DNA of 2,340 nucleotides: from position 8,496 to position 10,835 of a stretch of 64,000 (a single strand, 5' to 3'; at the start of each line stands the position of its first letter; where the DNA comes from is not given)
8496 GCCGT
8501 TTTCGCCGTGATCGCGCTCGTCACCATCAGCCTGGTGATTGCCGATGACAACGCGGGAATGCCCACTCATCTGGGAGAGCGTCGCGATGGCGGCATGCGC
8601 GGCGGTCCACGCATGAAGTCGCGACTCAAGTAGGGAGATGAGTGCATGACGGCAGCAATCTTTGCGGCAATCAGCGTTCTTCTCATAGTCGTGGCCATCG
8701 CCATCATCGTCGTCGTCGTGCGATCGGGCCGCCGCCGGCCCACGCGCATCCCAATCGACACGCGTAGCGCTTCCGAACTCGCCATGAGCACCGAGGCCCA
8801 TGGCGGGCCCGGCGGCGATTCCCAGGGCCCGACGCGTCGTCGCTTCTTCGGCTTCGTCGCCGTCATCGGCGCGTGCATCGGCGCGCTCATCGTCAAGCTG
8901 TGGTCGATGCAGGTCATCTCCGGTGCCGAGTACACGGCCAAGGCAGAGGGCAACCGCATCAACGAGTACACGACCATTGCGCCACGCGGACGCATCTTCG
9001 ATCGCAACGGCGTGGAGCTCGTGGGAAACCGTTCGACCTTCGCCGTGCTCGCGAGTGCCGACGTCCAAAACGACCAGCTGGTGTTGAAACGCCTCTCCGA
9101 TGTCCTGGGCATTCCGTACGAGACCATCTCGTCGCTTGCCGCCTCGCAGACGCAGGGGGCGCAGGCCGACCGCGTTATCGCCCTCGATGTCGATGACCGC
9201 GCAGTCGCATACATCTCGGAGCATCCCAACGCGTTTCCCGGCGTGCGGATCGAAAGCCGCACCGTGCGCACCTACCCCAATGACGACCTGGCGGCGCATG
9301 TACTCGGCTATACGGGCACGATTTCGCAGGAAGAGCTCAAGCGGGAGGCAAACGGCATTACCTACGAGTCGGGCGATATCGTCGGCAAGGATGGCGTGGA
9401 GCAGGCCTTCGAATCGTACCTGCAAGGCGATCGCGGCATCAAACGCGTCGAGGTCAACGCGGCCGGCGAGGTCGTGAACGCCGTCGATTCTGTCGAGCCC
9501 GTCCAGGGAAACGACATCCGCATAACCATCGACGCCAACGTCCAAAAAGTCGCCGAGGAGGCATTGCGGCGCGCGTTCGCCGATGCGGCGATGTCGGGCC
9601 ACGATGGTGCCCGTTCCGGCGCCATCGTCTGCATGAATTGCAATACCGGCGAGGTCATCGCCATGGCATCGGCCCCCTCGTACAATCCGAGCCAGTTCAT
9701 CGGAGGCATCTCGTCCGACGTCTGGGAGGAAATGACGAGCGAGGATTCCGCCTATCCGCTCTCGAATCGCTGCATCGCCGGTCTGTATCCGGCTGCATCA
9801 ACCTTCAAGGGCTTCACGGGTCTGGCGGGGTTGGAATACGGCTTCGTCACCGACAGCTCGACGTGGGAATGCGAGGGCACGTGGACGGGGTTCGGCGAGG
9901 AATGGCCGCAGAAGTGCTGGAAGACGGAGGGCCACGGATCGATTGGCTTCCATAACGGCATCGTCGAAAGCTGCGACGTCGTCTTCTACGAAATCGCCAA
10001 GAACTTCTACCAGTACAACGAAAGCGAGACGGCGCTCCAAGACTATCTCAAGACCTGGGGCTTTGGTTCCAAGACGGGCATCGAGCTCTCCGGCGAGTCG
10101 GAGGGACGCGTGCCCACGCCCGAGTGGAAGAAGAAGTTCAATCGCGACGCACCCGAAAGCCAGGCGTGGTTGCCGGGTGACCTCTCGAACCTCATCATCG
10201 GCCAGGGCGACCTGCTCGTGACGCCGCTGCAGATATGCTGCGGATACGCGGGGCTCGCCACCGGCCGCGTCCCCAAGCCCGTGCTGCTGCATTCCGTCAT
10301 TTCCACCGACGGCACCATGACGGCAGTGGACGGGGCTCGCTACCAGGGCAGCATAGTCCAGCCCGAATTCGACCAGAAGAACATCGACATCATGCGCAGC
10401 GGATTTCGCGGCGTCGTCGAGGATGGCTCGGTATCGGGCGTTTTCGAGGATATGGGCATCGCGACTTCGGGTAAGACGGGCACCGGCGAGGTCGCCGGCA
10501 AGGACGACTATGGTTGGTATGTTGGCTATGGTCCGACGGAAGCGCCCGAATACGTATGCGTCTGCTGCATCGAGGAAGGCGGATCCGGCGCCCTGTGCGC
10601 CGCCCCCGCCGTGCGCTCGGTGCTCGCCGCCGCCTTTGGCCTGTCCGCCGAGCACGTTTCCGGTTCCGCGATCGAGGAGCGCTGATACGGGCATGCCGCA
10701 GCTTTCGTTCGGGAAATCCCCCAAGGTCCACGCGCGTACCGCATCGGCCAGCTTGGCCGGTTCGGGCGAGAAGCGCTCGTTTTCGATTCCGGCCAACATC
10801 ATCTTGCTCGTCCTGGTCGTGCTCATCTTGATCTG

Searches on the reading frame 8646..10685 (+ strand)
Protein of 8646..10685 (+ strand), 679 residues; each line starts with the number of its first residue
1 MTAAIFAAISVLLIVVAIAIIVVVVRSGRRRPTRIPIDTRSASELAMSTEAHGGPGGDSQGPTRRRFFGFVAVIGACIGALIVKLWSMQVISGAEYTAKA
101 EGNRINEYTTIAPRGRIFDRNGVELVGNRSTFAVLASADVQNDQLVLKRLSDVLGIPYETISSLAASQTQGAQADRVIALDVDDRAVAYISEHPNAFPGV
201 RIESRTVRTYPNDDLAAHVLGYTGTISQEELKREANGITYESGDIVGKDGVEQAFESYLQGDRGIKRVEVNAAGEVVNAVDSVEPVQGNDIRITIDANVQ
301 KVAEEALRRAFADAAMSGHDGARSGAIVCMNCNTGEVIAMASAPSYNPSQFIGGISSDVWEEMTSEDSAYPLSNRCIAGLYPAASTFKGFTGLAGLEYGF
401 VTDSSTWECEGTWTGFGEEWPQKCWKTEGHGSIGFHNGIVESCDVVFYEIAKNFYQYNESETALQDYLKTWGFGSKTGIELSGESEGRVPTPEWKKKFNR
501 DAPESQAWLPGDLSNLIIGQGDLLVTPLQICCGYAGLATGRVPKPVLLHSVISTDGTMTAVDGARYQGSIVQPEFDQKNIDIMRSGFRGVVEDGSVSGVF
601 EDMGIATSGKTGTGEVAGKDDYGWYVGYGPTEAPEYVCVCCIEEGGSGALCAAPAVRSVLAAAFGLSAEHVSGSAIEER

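Call 61: list_cluster_members(proteins=[window:8646-10685:+, window:13007-14926:+, window:24290-26155:+, window:20183-21439:+, window:1387-2751:+, window:53561-54829:+, window:36823-38217:-])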
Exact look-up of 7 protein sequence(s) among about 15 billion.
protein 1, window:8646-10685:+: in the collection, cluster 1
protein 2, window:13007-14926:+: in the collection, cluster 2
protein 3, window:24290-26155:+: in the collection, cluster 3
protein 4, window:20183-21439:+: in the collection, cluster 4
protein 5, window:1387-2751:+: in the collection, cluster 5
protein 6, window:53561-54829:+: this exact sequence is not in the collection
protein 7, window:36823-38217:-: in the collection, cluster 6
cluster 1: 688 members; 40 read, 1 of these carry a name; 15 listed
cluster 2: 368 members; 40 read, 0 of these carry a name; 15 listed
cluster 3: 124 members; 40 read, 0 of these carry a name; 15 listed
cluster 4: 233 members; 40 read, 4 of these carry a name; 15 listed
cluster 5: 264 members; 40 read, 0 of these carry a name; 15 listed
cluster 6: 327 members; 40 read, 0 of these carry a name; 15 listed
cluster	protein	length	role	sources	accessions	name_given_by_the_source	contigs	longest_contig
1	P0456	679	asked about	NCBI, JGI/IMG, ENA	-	-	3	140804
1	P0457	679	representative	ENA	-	-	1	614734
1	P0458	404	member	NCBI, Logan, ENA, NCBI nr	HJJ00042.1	MAG TPA: rod shape-determining protein RodA [Coriobacteriaceae bacterium] | rod shape-determining protein RodA [Coriobacteriaceae bacterium]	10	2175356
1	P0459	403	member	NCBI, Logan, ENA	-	-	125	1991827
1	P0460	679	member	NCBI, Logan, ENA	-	-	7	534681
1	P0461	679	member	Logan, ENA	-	-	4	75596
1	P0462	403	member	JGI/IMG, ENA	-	-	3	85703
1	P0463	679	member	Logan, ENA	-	-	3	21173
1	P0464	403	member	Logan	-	-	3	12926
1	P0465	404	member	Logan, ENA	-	-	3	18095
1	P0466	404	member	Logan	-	-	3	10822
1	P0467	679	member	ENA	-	-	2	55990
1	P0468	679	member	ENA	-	-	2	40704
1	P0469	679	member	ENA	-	-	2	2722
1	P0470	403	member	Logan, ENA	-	-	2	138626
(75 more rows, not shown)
